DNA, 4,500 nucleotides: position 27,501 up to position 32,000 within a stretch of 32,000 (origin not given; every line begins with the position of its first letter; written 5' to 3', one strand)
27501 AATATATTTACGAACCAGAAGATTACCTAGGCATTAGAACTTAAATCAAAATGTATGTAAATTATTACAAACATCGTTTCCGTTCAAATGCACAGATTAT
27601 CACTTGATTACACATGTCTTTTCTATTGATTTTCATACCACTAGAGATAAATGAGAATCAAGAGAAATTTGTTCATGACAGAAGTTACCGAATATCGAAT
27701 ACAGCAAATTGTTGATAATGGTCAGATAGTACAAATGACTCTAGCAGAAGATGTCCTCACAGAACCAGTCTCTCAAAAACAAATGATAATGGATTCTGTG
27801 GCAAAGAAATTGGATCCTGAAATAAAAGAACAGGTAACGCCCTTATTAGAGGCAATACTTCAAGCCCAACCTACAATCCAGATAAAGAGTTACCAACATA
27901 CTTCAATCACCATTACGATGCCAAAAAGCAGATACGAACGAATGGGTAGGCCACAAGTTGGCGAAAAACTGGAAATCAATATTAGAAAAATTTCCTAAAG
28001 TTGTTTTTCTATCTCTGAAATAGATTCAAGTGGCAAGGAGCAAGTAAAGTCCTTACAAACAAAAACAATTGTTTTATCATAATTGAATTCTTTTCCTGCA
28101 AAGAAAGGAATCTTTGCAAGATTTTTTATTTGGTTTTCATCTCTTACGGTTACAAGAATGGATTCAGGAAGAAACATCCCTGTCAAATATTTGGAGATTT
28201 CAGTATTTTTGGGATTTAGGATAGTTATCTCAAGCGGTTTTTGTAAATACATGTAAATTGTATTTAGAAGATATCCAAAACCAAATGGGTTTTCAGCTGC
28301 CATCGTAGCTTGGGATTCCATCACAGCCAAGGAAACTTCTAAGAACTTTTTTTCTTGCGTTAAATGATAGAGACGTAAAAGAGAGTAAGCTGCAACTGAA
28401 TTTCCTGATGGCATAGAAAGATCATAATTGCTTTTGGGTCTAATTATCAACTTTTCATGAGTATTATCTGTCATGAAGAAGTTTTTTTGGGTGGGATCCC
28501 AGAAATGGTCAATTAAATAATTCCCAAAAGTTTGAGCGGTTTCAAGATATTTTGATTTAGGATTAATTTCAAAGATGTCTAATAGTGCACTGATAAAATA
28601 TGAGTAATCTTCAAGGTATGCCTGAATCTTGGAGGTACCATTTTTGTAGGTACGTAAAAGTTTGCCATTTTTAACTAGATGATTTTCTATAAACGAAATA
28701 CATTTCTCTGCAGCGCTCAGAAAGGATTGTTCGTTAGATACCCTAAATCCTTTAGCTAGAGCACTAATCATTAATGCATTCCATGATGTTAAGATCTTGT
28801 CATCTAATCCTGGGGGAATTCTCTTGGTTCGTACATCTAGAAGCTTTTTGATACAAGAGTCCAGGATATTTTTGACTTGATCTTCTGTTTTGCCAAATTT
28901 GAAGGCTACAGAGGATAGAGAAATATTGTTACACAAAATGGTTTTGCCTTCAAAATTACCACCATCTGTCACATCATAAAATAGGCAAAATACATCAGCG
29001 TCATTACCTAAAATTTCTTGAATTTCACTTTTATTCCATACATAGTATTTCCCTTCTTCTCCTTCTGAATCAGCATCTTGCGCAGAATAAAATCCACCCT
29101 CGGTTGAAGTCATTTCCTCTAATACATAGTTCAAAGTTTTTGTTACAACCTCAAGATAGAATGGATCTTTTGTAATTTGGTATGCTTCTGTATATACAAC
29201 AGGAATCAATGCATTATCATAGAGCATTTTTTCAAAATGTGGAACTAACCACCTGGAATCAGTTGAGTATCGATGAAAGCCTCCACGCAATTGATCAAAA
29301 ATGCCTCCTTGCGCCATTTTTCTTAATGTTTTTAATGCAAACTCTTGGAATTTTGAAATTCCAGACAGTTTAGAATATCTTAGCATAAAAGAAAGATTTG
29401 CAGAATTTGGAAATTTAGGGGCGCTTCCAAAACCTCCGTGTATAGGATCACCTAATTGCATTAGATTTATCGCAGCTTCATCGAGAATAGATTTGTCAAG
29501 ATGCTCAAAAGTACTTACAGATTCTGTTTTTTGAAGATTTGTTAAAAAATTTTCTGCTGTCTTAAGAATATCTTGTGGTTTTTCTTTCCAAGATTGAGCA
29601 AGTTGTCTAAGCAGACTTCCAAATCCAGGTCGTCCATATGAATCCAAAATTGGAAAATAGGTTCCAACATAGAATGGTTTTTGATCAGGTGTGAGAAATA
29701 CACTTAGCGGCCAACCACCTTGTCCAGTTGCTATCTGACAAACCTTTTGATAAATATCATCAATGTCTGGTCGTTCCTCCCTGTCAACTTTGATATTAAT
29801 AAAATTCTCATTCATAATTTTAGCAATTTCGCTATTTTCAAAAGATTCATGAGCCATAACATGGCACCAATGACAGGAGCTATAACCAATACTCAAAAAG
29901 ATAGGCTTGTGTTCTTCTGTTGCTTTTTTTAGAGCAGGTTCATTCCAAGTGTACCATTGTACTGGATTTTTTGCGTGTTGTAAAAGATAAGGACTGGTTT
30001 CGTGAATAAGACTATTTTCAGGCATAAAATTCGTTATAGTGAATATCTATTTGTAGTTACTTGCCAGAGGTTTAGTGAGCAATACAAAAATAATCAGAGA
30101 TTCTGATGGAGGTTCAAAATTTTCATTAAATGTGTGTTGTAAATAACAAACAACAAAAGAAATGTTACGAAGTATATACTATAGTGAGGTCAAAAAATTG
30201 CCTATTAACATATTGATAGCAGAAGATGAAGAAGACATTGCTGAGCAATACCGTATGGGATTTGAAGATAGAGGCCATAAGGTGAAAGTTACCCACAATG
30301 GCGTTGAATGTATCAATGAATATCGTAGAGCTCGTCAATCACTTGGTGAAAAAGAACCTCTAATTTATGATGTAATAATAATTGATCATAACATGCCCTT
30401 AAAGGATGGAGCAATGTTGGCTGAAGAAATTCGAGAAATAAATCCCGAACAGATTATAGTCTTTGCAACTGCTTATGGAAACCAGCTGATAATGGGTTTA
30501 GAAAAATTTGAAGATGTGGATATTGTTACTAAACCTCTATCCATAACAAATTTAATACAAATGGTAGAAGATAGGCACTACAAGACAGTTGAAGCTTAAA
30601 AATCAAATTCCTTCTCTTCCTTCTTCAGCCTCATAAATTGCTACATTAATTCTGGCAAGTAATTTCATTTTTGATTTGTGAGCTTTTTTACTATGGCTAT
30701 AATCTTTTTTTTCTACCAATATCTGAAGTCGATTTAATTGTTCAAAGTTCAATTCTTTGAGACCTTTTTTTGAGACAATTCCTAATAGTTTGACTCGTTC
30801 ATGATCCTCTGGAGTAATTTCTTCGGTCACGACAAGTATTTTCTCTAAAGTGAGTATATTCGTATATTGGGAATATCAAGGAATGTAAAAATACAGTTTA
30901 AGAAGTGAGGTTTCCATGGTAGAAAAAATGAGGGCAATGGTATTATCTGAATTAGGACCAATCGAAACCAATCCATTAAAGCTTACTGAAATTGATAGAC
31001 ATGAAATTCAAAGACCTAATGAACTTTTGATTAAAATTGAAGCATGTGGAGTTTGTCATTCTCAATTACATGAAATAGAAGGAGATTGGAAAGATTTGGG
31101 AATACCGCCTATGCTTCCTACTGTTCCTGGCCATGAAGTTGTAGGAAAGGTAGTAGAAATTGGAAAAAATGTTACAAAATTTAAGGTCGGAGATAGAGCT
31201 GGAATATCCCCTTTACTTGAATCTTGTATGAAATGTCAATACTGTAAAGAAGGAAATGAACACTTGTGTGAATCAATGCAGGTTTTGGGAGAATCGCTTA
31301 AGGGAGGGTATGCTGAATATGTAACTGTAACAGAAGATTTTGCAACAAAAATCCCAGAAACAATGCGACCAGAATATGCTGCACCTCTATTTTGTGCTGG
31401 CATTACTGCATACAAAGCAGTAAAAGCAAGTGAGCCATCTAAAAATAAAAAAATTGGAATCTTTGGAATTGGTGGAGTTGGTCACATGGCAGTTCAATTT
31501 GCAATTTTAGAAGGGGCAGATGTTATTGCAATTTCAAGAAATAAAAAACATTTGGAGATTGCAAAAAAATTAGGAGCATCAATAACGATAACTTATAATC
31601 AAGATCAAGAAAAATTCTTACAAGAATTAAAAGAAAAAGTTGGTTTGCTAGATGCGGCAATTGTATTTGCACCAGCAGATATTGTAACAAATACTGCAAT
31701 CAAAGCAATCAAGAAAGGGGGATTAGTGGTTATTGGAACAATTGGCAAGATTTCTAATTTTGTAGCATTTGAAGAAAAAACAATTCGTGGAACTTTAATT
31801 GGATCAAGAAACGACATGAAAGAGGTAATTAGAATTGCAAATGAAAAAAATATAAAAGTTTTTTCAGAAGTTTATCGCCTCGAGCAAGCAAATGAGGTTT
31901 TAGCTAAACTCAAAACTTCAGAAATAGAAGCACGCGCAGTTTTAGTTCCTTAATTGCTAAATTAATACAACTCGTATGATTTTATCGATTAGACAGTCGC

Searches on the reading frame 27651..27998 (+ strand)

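Call 9: search_protein_families(library=pfam, proteins=[window:27651-27998:+])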
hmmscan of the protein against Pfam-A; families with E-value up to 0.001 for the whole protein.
window:27651-27998:+ (115 aa): 0 families

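Call 45: search_protein_families(library=pfam, proteins=[window:27675-27998:+], max_evalue=1)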
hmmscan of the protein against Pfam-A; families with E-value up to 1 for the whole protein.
window:27675-27998:+ (107 aa): 1 family
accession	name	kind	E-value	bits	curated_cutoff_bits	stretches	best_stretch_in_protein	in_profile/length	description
PF18653.6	Arcadin_1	-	0.002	18.6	25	1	45-104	42-102/111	Arcadin 1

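Call 46: search_protein_families(library=ncbifam, proteins=[window:27675-27998:+], max_evalue=0.01)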
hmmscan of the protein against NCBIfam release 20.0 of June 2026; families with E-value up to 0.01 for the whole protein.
window:27675-27998:+ (107 aa): 1 family
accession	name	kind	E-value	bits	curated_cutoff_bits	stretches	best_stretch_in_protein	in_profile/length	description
NF011893.0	PRK15366.1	equivalog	0.0022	18.3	129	1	35-75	29-69/80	type III secretion system chaperone SsaE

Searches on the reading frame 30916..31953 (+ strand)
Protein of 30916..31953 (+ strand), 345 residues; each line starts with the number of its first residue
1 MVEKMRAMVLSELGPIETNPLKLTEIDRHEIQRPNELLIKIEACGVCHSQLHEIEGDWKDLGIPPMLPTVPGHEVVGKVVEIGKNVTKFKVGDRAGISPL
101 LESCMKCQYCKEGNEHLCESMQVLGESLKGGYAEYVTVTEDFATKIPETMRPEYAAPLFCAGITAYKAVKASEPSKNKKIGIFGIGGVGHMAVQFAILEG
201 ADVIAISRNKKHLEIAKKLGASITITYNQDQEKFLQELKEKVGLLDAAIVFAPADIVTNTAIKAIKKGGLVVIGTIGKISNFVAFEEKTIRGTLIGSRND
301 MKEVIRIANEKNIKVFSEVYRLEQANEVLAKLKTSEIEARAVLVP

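Call 61: find_encoding_contigs(protein=window:30916-31953:+, flank=10000, max_places=2)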
Protein window:30916-31953:+ (345 aa): 1 contig read that carries it; 1 place shown.
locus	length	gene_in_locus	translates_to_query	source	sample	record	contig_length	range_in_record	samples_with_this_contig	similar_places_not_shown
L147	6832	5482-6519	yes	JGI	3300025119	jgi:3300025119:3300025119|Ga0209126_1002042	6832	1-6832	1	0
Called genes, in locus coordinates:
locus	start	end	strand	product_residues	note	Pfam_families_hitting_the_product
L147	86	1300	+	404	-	PF01978:TrmB, PF00072:Response_reg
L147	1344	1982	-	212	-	-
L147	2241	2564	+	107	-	-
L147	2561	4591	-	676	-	PF03190:Thioredox_DsbH, PF13899:Thioredoxin_7, PF06662:C5-epim_C (faint)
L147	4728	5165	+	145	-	PF00072:Response_reg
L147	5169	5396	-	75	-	-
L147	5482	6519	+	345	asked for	PF08240:ADH_N, PF01262:AlaDh_PNT_C (weak), PF00107:ADH_zinc_N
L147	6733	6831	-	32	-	?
